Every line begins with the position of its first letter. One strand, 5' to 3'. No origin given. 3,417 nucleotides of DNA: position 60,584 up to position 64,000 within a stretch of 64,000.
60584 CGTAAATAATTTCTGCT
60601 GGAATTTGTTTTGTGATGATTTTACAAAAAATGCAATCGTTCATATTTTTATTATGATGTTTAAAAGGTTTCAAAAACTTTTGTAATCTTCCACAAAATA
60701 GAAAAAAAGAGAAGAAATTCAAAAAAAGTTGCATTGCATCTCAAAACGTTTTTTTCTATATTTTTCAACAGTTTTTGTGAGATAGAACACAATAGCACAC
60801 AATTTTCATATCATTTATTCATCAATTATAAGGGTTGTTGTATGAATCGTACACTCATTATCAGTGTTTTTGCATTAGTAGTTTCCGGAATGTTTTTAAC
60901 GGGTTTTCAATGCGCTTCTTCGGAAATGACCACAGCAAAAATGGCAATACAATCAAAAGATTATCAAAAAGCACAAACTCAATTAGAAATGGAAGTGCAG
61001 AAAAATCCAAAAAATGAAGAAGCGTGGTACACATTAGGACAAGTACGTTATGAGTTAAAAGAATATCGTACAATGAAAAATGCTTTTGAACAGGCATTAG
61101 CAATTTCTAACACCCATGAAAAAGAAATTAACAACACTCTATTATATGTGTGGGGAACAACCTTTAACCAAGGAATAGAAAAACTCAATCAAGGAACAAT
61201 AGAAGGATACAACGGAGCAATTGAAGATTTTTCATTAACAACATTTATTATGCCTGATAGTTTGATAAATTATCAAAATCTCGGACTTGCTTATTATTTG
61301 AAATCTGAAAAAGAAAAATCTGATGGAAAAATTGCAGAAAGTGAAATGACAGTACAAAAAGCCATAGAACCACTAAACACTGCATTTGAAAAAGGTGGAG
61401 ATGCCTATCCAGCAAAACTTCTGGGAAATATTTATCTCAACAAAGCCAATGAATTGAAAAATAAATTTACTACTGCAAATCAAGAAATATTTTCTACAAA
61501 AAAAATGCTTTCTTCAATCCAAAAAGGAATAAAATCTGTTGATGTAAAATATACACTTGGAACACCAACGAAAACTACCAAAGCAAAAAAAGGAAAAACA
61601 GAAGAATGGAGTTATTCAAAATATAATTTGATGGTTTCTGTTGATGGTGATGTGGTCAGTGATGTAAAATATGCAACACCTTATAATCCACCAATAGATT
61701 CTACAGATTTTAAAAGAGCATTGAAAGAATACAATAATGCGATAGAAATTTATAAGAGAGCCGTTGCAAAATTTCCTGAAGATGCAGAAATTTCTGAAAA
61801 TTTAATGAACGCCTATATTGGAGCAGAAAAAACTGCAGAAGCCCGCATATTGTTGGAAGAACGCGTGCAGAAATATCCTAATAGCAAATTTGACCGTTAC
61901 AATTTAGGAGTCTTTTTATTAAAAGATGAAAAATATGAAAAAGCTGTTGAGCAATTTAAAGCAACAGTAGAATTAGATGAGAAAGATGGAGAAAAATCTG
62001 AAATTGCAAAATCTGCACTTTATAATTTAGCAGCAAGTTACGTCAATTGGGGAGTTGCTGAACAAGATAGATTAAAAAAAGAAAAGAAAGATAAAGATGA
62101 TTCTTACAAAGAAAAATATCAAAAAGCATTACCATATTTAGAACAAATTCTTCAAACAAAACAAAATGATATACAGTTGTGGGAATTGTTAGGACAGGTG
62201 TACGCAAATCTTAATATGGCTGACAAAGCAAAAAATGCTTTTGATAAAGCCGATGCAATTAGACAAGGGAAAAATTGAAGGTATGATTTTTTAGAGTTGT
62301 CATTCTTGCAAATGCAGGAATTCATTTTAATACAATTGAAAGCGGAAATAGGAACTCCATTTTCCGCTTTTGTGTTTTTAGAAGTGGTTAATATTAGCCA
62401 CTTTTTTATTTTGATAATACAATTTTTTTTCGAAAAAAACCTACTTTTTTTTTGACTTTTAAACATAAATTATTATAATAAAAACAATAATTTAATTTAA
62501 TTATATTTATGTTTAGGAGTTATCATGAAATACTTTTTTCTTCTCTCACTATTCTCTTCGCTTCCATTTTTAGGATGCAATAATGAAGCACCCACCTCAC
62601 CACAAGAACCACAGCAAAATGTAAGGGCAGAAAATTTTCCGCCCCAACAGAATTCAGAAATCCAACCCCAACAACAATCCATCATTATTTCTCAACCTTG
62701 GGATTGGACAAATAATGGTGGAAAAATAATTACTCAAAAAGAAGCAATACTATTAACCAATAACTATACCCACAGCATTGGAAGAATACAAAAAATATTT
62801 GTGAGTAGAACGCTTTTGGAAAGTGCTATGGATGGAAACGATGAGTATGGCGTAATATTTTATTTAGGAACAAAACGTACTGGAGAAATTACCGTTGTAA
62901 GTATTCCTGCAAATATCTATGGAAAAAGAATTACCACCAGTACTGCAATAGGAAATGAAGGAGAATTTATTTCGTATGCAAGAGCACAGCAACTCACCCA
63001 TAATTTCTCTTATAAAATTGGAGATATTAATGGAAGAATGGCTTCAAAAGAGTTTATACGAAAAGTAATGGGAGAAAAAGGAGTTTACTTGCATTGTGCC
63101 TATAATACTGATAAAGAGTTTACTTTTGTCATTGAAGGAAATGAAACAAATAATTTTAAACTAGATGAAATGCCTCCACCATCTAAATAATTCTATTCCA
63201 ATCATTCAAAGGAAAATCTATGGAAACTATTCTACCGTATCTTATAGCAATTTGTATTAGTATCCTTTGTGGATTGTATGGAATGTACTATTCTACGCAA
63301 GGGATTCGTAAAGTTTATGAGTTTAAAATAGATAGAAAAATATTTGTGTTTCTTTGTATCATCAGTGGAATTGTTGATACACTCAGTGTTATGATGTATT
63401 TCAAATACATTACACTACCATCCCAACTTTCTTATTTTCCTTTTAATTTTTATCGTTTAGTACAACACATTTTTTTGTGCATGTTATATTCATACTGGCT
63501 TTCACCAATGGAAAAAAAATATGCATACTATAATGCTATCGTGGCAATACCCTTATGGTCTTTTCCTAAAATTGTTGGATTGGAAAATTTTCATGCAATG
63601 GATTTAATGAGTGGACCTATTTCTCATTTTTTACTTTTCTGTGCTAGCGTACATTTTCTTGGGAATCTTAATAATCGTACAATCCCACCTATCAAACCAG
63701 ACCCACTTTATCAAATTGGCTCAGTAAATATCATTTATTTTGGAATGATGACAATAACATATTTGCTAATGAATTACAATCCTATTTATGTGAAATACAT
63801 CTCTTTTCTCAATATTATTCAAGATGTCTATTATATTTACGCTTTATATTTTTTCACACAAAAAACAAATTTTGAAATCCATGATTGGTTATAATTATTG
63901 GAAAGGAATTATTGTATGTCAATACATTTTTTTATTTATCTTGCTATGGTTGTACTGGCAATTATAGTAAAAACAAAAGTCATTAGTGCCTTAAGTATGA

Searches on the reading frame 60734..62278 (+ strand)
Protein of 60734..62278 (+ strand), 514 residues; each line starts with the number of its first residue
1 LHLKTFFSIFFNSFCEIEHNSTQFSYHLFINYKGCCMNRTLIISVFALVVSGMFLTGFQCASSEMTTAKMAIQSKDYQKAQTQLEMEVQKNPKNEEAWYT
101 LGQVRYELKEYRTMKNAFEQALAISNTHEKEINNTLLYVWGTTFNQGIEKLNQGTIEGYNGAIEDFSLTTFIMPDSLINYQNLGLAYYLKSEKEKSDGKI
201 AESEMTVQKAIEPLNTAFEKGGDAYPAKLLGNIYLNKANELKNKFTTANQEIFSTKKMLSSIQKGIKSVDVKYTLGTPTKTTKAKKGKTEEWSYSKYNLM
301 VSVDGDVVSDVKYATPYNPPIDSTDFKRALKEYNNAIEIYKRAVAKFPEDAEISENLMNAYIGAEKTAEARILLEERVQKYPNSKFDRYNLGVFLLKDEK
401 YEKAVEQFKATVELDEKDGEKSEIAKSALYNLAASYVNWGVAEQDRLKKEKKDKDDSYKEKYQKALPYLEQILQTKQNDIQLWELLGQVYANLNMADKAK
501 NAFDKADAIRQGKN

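Call 9: search_protein_families(library=pfam, proteins=[window:60734-62278:+], max_evalue=0.1)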
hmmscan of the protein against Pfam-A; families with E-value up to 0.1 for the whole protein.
window:60734-62278:+ (514 aa): 28 families (the best 25 are shown)
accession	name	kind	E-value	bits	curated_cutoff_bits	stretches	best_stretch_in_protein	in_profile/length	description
PF14559.12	TPR_19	-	2.6e-18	66.5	25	3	329-383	3-57/68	Tetratricopeptide repeat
PF13428.12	TPR_14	-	8e-16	57.4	23.5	2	327-357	11-41/44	Tetratricopeptide repeat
PF23914.1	TPR_CcmH_CycH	-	4.4e-15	56.3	42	2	69-129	24-84/158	Cytochrome c-type biogenesis protein H TPR domain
PF13424.12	TPR_12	-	6.5e-12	45.9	30.1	1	389-436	7-55/77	Tetratricopeptide repeat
PF13432.12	TPR_16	-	1.6e-11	44.9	32.7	1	332-384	12-64/65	Tetratricopeptide repeat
PF07719.23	TPR_2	-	2e-11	43.5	27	1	389-417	5-33/34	Tetratricopeptide repeat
PF13371.12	TPR_9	-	2.2e-11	44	35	2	459-504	8-53/73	Tetratricopeptide repeat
PF12895.13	ANAPC3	-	3.5e-10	40.5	27.2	2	62-112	24-73/82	Anaphase-promoting complex, cyclosome, subunit 3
PF13431.12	TPR_17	-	7.5e-10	38.7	24.4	0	89-113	7-31/34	Tetratricopeptide repeat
PF13181.12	TPR_8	-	2.3e-09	37.1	25.7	2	96-127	2-33/34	Tetratricopeptide repeat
PF00515.34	TPR_1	-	8.3e-08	32.2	27.8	1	389-418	5-34/34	Tetratricopeptide repeat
PF13414.12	TPR_11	-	7.3e-07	29.2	26.8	1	328-361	5-38/42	TPR repeat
PF13174.12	TPR_6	-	4.4e-06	27.4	26.3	0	328-349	11-32/33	Tetratricopeptide repeat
PF13429.12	TPR_15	-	2.3e-05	24.4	26.2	1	63-133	10-82/280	Tetratricopeptide repeat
PF20308.4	TPR-S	-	0.00029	21.8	27.6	1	332-391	1-56/102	Tetratricopeptide Repeats-Sensor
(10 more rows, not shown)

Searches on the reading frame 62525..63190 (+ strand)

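Call 9: search_protein_families(library=pfam, proteins=[window:62525-63190:+], max_evalue=0.1)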
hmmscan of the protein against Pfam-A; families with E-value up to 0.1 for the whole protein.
window:62525-63190:+ (221 aa): 1 family
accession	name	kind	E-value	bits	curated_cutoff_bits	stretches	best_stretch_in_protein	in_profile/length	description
PF24668.1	KH_Vigilin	-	0.068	13.2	27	0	176-207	2-33/50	Vigilin KH domain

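Call 10: search_protein_families(library=phrogs, proteins=[window:62525-63190:+], max_evalue=0.01)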
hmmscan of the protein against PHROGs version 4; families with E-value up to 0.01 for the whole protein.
window:62525-63190:+ (221 aa): 0 families

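Call 11: search_protein_families(library=ncbifam, proteins=[window:62525-63190:+], max_evalue=0.01)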
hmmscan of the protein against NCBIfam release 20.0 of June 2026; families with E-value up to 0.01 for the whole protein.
window:62525-63190:+ (221 aa): 0 families

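Call 66: search_protein_families(library=padloc, proteins=[window:62525-63190:+], max_evalue=0.01)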
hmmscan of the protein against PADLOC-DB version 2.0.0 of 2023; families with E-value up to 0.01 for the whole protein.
window:62525-63190:+ (221 aa): 0 families

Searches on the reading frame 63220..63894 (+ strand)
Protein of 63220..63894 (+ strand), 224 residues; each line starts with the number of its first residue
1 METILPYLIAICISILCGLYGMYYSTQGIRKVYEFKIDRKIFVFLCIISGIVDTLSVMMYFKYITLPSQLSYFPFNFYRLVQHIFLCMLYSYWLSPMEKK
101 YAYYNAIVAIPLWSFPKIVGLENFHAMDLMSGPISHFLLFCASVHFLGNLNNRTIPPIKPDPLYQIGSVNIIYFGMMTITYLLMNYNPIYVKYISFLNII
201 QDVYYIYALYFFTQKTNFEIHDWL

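Call 9: search_protein_families(library=pfam, proteins=[window:63220-63894:+], max_evalue=0.1)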
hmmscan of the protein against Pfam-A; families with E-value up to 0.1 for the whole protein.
window:63220-63894:+ (224 aa): 1 family
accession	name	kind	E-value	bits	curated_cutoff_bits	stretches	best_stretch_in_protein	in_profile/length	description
PF11712.13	Vma12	-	0.029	14.8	25.5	1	9-64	79-130/137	Endoplasmic reticulum-based factor for assembly of V-ATPase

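Call 10: search_protein_families(library=phrogs, proteins=[window:63220-63894:+], max_evalue=0.01)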
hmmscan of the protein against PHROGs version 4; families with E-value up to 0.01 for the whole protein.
window:63220-63894:+ (224 aa): 0 families

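Call 11: search_protein_families(library=ncbifam, proteins=[window:63220-63894:+], max_evalue=0.01)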
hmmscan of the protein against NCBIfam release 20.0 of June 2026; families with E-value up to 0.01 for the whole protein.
window:63220-63894:+ (224 aa): 0 families

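Call 66: search_protein_families(library=padloc, proteins=[window:63220-63894:+], max_evalue=0.01)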
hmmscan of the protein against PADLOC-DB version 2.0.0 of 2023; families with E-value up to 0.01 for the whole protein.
window:63220-63894:+ (224 aa): 0 families
